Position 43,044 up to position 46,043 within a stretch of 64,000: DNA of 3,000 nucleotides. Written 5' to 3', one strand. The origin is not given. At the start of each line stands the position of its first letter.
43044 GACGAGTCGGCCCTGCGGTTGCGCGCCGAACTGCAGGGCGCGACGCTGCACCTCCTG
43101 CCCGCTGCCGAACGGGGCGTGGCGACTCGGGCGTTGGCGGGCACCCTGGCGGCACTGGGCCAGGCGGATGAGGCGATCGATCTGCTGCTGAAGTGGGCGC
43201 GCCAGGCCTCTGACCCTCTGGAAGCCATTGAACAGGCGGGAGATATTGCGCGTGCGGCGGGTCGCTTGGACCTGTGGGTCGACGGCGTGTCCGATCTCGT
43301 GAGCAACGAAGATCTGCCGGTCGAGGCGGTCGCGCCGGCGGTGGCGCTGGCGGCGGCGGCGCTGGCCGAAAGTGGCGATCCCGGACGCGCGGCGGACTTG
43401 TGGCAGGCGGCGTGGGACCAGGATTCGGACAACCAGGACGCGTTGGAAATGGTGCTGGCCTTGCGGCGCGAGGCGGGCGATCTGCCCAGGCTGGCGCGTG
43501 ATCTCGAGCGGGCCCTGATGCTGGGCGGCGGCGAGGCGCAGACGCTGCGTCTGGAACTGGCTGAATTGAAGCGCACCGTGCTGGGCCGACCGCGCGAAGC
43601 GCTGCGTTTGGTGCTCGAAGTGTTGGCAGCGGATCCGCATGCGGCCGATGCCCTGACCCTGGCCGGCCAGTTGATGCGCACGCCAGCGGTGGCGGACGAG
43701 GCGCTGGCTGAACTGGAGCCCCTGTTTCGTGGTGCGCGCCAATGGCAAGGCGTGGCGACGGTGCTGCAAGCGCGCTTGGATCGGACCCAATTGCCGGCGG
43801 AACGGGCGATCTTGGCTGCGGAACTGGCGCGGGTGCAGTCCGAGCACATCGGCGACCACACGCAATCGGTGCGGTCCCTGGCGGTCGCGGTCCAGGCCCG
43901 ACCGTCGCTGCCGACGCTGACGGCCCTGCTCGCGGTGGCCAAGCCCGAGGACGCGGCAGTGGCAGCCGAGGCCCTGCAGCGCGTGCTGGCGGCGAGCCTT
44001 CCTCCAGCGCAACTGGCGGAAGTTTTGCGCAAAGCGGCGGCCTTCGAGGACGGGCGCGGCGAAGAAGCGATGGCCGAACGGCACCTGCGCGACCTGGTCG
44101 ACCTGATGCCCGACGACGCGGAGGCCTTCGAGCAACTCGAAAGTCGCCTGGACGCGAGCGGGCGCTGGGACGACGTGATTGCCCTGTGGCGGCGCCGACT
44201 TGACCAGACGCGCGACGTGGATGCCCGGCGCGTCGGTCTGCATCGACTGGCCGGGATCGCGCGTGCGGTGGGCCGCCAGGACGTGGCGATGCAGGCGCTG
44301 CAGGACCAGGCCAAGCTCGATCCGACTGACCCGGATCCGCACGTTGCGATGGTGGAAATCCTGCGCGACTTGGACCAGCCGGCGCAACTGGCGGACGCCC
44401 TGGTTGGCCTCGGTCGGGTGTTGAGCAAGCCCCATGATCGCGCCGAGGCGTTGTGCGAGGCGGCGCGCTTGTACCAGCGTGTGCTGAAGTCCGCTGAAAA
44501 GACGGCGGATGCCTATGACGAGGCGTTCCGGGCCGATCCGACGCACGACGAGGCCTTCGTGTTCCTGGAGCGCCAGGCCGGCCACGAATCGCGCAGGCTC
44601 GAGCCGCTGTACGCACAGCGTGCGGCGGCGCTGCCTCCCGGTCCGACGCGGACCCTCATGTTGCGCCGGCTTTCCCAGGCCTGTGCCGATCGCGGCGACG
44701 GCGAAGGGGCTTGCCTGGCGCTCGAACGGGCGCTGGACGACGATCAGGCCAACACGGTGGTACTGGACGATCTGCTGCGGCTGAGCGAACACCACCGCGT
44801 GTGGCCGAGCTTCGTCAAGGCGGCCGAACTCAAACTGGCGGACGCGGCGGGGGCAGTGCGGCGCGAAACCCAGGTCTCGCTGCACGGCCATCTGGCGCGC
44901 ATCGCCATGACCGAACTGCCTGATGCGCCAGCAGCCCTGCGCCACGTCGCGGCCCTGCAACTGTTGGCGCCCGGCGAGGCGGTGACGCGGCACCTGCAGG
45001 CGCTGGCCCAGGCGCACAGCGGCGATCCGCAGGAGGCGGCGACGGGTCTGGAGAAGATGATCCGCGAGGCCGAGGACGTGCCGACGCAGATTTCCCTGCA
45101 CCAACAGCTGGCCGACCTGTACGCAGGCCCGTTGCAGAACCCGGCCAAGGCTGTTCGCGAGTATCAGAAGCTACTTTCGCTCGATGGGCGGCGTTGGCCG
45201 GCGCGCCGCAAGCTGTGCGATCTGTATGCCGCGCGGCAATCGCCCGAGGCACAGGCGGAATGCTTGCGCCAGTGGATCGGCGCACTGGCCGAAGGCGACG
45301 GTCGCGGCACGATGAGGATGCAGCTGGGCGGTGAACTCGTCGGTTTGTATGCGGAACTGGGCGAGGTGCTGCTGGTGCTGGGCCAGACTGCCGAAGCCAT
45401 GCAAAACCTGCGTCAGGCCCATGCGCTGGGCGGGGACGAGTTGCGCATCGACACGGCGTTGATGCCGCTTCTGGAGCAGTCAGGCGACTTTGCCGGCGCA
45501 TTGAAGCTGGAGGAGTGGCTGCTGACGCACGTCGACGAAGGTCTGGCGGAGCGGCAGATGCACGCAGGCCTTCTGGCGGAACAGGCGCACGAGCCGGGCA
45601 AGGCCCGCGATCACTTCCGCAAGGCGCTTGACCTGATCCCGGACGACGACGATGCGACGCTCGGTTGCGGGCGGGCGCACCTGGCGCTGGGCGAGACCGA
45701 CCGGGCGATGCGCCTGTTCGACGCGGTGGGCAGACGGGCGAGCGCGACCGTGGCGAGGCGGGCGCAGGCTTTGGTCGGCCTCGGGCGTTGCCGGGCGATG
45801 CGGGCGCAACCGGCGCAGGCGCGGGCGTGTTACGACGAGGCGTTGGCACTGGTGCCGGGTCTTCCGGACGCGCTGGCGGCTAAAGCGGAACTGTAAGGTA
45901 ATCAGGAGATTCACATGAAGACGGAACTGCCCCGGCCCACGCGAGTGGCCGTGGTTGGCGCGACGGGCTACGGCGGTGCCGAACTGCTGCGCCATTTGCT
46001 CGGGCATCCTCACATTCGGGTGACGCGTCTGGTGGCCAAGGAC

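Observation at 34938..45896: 3,652-aa single-ORF all-helical TPR-like giant protein sitting directly upstream of argC-argB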

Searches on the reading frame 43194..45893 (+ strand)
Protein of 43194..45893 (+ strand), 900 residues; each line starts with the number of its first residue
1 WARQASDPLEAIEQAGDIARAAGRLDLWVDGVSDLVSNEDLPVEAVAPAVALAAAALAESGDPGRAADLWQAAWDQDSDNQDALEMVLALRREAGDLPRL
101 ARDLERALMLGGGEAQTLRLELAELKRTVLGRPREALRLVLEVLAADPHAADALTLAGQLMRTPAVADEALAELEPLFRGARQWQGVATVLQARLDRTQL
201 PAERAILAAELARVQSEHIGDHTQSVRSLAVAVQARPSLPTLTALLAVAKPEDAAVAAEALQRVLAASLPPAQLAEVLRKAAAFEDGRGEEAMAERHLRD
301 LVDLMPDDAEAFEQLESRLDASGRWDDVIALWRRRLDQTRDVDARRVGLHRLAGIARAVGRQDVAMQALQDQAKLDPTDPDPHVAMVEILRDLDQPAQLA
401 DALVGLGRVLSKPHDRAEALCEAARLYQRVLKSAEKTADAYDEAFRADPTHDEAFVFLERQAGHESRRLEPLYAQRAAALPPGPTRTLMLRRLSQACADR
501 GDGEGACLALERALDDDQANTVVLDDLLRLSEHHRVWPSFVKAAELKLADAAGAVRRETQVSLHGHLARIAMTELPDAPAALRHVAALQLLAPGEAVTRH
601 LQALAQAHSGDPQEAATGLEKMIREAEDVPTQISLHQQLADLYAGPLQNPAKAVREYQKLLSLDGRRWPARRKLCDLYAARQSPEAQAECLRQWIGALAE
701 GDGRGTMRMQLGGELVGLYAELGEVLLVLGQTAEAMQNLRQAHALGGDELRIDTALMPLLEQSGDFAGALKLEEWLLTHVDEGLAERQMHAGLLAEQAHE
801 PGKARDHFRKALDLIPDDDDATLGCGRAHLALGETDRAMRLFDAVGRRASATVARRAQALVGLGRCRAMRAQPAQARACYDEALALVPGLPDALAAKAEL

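Call 65: predict_structure(alignment_id=A4)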
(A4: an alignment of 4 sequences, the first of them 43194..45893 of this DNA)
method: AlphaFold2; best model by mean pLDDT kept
length: 900 residues; sequences in the alignment: 4
mean_pLDDT: 83.6   pTM: 0.42
mean pLDDT of the five models: 83.6, 83.0, 81.2, 77.8, 77.5
residues with pLDDT >= 90: 244; 70-90: 580; 50-70: 68; < 50: 8
segments of 3 or more residues with pLDDT < 50: 702-707
pLDDT, mean of each block of 10 residues (from residue 1): 80 85 84 81 80 78 81 80 83 83 83 74 86 87 81 82 81 77 72 77 67 67 69 71 72 74 74 81 81 86 84 89 88 87 88 89 91 88 92 90 92 93 93 90 95 94 87 94 92 91 90 88 90 87 86 70 85 74 85 74 64 74 75 79 81 88 78 87 88 79 45 77 89 88 79 86 87 86 88 93 95 91 94 93 90 92 93 92 92 88
secondary structure, 60 per line:
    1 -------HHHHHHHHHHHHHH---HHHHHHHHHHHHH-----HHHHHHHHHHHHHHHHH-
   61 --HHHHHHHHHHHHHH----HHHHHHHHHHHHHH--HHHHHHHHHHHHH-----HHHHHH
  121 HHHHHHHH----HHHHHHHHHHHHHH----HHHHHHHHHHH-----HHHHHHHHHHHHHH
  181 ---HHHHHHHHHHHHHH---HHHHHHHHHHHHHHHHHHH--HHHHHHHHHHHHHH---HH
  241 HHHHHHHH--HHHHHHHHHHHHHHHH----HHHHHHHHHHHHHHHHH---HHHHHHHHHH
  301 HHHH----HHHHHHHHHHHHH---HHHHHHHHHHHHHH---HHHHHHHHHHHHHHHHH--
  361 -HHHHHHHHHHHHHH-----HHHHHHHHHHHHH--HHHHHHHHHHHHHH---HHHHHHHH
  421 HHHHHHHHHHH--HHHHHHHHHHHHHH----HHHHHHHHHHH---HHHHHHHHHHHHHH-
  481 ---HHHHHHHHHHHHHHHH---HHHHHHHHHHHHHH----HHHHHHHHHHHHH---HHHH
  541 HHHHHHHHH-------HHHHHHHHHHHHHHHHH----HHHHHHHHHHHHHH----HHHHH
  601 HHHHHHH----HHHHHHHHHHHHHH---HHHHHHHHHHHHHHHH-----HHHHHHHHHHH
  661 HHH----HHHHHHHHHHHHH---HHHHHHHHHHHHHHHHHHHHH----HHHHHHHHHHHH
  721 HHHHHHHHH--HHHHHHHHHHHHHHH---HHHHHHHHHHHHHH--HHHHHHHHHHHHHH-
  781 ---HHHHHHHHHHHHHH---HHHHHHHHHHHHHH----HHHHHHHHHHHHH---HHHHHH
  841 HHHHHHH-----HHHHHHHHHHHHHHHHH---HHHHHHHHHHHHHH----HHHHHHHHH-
elements in order (helices of 4 or more, strands of 3 or more residues): H8-21 H25-37 H43-59 H63-76 H81-94 H97-109 H115-128 H133-146 H151-161 H167-180 H184-197 H201-219 H222-235 H239-248 H251-266 H271-287 H291-304 H309-321 H325-338 H342-358 H362-375 H381-393 H396-409 H413-431 H434-447 H452-462 H466-479 H484-499 H503-516 H521-533 H537-549 H557-573 H578-591 H596-607 H612-625 H629-644 H650-663 H668-680 H684-704 H709-729 H732-746 H750-763 H766-779 H784-797 H801-814 H819-831 H835-847 H853-869 H873-886 H891-899

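Call 70: fold_search(model_id=the predicted structure, library=pdb)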
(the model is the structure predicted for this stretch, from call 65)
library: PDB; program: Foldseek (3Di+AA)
matches with E <= 10: 1686; with E <= 0.001: 384
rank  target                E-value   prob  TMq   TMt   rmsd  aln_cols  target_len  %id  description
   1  8fgw_D                6.0e-14  1.00  0.17  0.13  43.7      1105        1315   14  Human IFT-A complex structures provide molecular insights into ciliary transport (released 2023-02-22)
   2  9rtt_Q                1.5e-13  1.00  0.15  0.15  35.0       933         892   12  Activated Elongation Complex with IWS1 and ELOF1 (released 2025-09-03)
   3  4buj_B                2.3e-13  1.00  0.17  0.12  39.2      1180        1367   12  Crystal structure of the S. cerevisiae Ski2-3-8 complex (released 2013-08-28)
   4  8q9t_E                2.6e-13  1.00  0.16  0.14  35.9      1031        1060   11  CryoEM structure of a S. Cerevisiae Ski238 complex bound to RNA (released 2023-11-29)
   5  9g8r_B                2.7e-13  1.00  0.17  0.15  33.1      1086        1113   13  human SKI7-SKI238 complex in the open state (released 2024-10-16)
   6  4buj_F                3.0e-13  1.00  0.23  0.17  38.7       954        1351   11  Crystal structure of the S. cerevisiae Ski2-3-8 complex (released 2013-08-28)
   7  8bbg_D                6.4e-13  1.00  0.17  0.13  44.0      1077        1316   15  Structure of the IFT-A complex; anterograde IFT-A train model (released 2022-12-21)
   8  9hvq_Q                1.5e-12  1.00  0.15  0.16  36.1       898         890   12  Structure of the transcribing Pol II-DSIF-PAF-SPT6-RECQL5 complex (released 2025-07-16)
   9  7qdz_B                2.7e-12  1.00  0.16  0.14  35.5      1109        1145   13  80S-bound human SKI complex in the closed state (released 2022-02-09)
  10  7qdr_B                5.7e-12  1.00  0.17  0.13  35.4      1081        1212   12  Apo human SKI complex in the closed state (released 2022-02-02)
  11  7qds_B                1.9e-11  1.00  0.17  0.15  34.6      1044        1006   13  Apo human SKI complex in the open state (released 2022-02-02)
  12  8hmd_C                3.6e-11  1.00  0.16  0.13  42.8      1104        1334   12  base module state 2 of Tetrahymena IFT-A (released 2023-06-14)
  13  7dkh_I                4.1e-11  1.00  0.20  0.20  31.9       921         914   12  Crystal structure of the Ctr9/Paf1/Cdc73/Rtf1 quaternary complex (released 2021-11-24)
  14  7dkh_A                1.0e-10  1.00  0.19  0.19  32.9       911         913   13  Crystal structure of the Ctr9/Paf1/Cdc73/Rtf1 quaternary complex (released 2021-11-24)
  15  8f5o_D                1.4e-10  1.00  0.18  0.15  40.4      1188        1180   15  Structure of Leishmania tarentolae IFT-A (state 1) (released 2022-12-21)
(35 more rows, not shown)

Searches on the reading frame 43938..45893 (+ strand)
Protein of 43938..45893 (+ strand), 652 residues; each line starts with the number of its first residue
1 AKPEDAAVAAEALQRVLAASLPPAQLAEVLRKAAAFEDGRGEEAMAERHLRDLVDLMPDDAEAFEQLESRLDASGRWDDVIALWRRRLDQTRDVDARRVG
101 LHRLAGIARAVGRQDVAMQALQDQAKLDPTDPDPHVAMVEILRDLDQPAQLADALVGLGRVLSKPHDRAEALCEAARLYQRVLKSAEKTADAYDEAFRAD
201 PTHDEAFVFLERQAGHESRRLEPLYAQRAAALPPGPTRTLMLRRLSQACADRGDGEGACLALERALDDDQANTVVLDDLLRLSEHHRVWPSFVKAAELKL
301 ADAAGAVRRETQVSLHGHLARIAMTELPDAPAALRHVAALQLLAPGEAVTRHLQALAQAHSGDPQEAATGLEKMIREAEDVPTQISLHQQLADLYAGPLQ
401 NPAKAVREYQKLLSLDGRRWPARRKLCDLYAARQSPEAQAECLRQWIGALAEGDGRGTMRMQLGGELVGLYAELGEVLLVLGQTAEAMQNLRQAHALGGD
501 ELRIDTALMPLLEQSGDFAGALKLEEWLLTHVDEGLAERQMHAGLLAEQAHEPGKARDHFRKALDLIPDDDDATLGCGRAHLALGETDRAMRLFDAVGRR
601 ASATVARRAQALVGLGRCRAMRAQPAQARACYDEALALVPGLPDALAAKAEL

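Call 17: find_homologous_proteins(query=window:43938-45893:+, max_evalue=0.00001)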
Query window:43938-45893:+ (652 aa): 5 proteins with E <= 0.00001 among 8000 candidates.
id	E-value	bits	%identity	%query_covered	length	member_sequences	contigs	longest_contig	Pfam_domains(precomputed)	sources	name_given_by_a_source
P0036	3.3e-121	424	49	71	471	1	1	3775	PF14559.13,PF00515.35,PF13424.13,PF13176.13,PF13432.13,PF13428.13,PF13181.13,PF07719.24,PF13174.13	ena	-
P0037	2.8e-96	342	48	60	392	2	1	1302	PF14559.13,PF13414.13,PF13371.13,PF00515.35,PF13424.13,PF13176.13,PF13432.13,PF13428.13,PF13181.13,PF07719.24,PF13174.13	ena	-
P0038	2.0e-15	75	26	63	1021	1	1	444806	PF13431.13,PF23914.2,PF13414.13,PF13176.13,PF13428.13,PF25064.2,PF14559.13,PF00515.35,PF12895.14,PF13424.13,PF13432.13,PF13181.13,PF07719.24,PF13174.13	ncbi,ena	-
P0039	7.8e-7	47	30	42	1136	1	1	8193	PF13414.13,PF00515.35,PF13176.13,PF13181.13,PF13174.13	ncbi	ncbi:MAG: hypothetical protein AAF447_15735, partial [Myxococcota bacterium]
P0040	4.5e-6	44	26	29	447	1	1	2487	PF13431.13,PF00515.35,PF13181.13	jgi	jgi:tetratricopeptide (TPR) repeat protein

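Call 18: find_encoding_contigs(protein=P0036, flank=10000, max_places=3)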
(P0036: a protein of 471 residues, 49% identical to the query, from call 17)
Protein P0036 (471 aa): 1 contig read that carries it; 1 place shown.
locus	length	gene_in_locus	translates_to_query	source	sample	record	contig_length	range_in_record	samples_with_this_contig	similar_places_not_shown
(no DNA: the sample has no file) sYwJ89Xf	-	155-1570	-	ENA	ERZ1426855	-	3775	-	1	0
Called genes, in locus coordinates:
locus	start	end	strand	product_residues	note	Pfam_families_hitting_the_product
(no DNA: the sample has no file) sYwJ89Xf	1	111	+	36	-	?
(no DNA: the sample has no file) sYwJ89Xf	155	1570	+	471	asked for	PF13181:TPR_8 (faint), PF13428:TPR_14 (faint), PF13432:TPR_16 (faint), PF14559:TPR_19 (faint), PF07719:TPR_2 (faint), PF13176:TPR_7 (faint), PF13424:TPR_12 (faint), PF13174:TPR_6 (faint), +1 more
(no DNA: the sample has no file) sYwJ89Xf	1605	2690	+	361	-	PF01118:Semialdhyde_dh, PF22698:Semialdhyde_dhC_1, PF02774:Semialdhyde_dhC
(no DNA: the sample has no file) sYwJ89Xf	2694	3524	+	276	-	PF00696:AA_kinase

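Call 19: find_encoding_contigs(protein=P0038, flank=8000, max_places=3)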
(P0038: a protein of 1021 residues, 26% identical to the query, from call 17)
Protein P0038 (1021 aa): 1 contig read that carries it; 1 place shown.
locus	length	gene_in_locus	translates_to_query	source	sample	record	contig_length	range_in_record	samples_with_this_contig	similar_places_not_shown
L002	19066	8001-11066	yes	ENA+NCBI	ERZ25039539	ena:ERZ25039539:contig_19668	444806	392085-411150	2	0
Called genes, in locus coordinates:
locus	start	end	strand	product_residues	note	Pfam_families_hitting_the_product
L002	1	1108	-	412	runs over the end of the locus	-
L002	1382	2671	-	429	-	PF04542:Sigma70_r2, PF08281:Sigma70_r4_2, PF20239:DUF6596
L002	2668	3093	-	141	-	PF03795:YCII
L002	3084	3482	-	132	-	PF03795:YCII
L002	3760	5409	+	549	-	PF21088:MS_channel_1st, PF00924:MS_channel_2nd, PF21082:MS_channel_3rd (weak)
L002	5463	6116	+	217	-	PF08768:THAP4_heme-bd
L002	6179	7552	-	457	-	PF13396:PLDc_N, PF13091:PLDc_2, PF00614:PLDc (weak), PF13091:PLDc_2, PF00614:PLDc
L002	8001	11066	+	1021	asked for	PF13424:TPR_12 (faint), PF13428:TPR_14 (faint), PF13431:TPR_17 (faint), PF13432:TPR_16 (faint), PF25064:ARM_TT21_5th (faint), PF00515:TPR_1 (faint), PF07719:TPR_2 (faint), PF14559:TPR_19 (weak), +6 more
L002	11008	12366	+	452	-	-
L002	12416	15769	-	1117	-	-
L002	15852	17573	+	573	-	PF00069:Pkinase, PF07714:PK_Tyr_Ser-Thr, PF01636:APH (faint)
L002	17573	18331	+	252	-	-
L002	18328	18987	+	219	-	PF00059:Lectin_C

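Call 20: find_encoding_contigs(protein=P0039, flank=8000, max_places=3)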
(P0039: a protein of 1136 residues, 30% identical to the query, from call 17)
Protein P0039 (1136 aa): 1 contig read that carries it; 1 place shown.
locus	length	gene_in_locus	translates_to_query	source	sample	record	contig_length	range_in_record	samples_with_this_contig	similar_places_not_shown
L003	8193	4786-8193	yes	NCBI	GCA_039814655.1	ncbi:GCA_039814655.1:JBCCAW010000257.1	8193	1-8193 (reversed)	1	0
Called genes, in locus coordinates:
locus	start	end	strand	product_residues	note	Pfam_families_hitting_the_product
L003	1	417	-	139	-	?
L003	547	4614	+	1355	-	PF13176:TPR_7 (faint), PF13174:TPR_6 (faint), PF13428:TPR_14 (faint), PF00515:TPR_1 (faint), PF25064:ARM_TT21_5th (faint)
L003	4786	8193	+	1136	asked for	PF00515:TPR_1 (faint), PF13174:TPR_6 (faint), PF13176:TPR_7 (faint), PF13181:TPR_8 (faint), PF13414:TPR_11 (faint)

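Call 22: find_related_loci(query=A1, collection=genome_contigs, flank=10000)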
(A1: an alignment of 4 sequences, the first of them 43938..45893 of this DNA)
Query A1 (652 aa) in genome_contigs; peptide patterns used: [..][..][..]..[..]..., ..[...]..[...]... (x = any residue, [..] = any of these).
599 stretches matched a pattern (row limit reached: there are more); 16 encode a relative of the query (tblastn E <= 1e-3); 15 distinct loci.
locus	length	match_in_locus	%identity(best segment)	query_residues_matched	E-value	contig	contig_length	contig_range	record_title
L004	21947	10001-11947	54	3-651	0e+0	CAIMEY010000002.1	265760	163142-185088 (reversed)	MAG: uncultured Myxococcales bacterium isolate Umea_bin-05835 genome assembly, contig: bin-05835:002/123, whole genome s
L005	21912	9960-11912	49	2-652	1e-180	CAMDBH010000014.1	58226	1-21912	MAG: Klebsiella pneumoniae isolate MaH-04nov19-278 genome assembly, contig: MaH-04nov19-C1034, whole genome shotgun sequ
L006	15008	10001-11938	46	10-652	3e-155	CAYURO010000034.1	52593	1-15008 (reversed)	MAG TPA_asm: uncultured Enterobacteriaceae bacterium isolate SRP272421_co4_693 genome assembly, contig: NODE_949_length_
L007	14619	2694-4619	45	2-641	4e-154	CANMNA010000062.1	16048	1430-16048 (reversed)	MAG: Myxococcales bacterium isolate ZH-15may19-284 genome assembly, contig: ZH-15May19-c9577, whole genome shotgun seque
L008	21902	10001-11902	47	19-652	7e-154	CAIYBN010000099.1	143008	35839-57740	MAG: uncultured Myxococcales bacterium isolate MJ-time_bin-1663 genome assembly, contig: bin-1663:099/149, whole genome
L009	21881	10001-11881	46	29-652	1e-153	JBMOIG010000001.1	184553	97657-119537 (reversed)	MAG: Myxococcota bacterium isolate Deming_bin.407 contig36, whole genome shotgun sequence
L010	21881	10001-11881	46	29-652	1e-153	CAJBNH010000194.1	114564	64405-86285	MAG: uncultured Myxococcales bacterium isolate Loc090721-8m_bin-517 genome assembly, contig: bin-517:194/201, whole geno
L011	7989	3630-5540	46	16-652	7e-150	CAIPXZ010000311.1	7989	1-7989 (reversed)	MAG: uncultured Myxococcales bacterium isolate YR2_bin-0002 genome assembly, contig: bin-0002:311/806, whole genome shot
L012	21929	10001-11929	46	10-652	8e-149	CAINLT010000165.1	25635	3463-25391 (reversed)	MAG: uncultured Myxococcales bacterium isolate MJ-time_bin-8340 genome assembly, contig: bin-8340:165/549, whole genome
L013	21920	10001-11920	45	4-641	4e-144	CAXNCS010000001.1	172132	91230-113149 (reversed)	MAG: Myxococcota bacterium isolate MiH-14oct19-125 genome assembly, contig: MiH-14oct19-C33, whole genome shotgun sequen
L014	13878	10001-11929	44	1-641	4e-141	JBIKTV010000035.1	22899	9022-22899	MAG: Myxococcota bacterium isolate ME2015-07-30_3300044647_group6_bin219 Rohwer_bin1498_scaffold_1220_c1, whole genome s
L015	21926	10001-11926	46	11-652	1e-153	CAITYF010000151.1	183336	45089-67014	MAG: uncultured Myxococcales bacterium isolate Ja1_bin-0143 genome assembly, contig: bin-0143:151/272, whole genome shot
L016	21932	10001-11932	43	16-652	3e-125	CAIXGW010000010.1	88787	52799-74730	MAG: uncultured Myxococcales bacterium isolate ErkenSummer_bin-0937 genome assembly, contig: bin-0937:010/404, whole gen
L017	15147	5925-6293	32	455-585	4e-5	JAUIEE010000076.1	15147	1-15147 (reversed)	MAG: bacterium isolate 8_bin.21 NODE_3769_length_15147_cov_0.976964, whole genome shotgun sequence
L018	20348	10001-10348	33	536-643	6e-5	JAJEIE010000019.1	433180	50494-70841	MAG: Candidatus Poribacteria bacterium isolate p16x65bins.49 k141_349836, whole genome shotgun sequence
